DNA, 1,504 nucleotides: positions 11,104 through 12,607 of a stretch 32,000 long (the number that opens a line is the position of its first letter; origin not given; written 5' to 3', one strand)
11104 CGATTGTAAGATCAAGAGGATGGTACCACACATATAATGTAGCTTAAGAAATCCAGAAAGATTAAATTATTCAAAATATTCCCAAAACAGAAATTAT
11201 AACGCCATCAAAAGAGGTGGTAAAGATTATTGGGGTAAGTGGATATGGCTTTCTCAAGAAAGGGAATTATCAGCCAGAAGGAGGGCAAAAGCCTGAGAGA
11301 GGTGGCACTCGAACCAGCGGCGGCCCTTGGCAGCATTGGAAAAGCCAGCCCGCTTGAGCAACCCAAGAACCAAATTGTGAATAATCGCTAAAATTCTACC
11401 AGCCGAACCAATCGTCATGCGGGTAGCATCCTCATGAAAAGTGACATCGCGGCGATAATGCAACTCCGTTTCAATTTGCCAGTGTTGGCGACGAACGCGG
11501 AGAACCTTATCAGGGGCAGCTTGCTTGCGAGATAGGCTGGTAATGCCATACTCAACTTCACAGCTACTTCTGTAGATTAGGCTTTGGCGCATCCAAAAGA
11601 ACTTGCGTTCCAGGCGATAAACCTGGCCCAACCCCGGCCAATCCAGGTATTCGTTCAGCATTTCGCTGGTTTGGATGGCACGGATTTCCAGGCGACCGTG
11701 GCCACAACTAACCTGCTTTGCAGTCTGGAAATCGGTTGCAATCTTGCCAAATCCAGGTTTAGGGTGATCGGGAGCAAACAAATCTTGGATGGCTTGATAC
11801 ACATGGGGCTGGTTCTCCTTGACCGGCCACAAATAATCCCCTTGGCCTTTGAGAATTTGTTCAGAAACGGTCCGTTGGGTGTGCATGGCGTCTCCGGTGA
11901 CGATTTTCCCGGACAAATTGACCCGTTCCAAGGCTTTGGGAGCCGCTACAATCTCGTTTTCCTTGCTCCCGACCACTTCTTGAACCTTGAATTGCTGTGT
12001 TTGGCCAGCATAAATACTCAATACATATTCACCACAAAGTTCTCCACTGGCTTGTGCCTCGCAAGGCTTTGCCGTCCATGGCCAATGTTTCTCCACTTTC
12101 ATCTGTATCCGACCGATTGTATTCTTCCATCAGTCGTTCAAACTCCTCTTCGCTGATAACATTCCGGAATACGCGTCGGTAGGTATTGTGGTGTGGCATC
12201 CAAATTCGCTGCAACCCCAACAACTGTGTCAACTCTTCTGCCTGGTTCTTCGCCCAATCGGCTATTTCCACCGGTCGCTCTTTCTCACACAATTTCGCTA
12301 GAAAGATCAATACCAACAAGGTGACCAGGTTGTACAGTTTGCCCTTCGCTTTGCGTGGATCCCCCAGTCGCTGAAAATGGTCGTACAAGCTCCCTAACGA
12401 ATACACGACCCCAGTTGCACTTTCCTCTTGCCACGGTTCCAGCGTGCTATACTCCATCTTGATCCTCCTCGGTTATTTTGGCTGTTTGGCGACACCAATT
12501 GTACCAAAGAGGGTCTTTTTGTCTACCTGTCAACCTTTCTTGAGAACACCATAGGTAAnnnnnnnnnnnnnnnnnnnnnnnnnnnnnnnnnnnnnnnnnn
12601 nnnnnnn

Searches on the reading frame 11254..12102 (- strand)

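Call 4: search_protein_families(library=pfam, proteins=[window:11254-12102:-], max_evalue=0.01)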
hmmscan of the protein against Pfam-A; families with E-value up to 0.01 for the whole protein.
window:11254-12102:- (282 aa): 1 family
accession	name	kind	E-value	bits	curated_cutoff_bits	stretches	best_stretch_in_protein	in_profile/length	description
PF01609.27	DDE_Tnp_1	-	2.5e-09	37.6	23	1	29-244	40-196/200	Transposase DDE domain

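Call 80: search_protein_families(library=ncbifam, proteins=[window:11254-12102:-], max_evalue=0.001)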
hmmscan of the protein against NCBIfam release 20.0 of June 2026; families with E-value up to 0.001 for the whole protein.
window:11254-12102:- (282 aa): 1 family
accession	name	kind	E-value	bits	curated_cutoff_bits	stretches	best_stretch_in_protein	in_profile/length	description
NF033564.0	transpos_ISAs1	equivalog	3.6e-43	147.9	70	1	27-249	100-314/314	ISAs1 family transposase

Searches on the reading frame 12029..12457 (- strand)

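Call 49: search_protein_families(library=pfam, proteins=[window:12029-12457:-], max_evalue=0.001)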
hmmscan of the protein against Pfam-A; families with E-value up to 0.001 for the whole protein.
window:12029-12457:- (142 aa): 1 family
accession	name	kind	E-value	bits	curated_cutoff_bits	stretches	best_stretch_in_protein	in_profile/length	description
PF13808.11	DDE_Tnp_1_assoc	-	1.1e-18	67.5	32.3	1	26-110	2-84/88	DDE_Tnp_1-associated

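Call 80: search_protein_families(library=ncbifam, proteins=[window:12029-12457:-], max_evalue=0.001)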
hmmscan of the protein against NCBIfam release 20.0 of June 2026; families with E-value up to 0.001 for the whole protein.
window:12029-12457:- (142 aa): 1 family
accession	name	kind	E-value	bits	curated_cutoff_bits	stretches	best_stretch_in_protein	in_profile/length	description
NF033564.0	transpos_ISAs1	equivalog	5.1e-11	42.3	70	1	48-136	2-89/314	ISAs1 family transposase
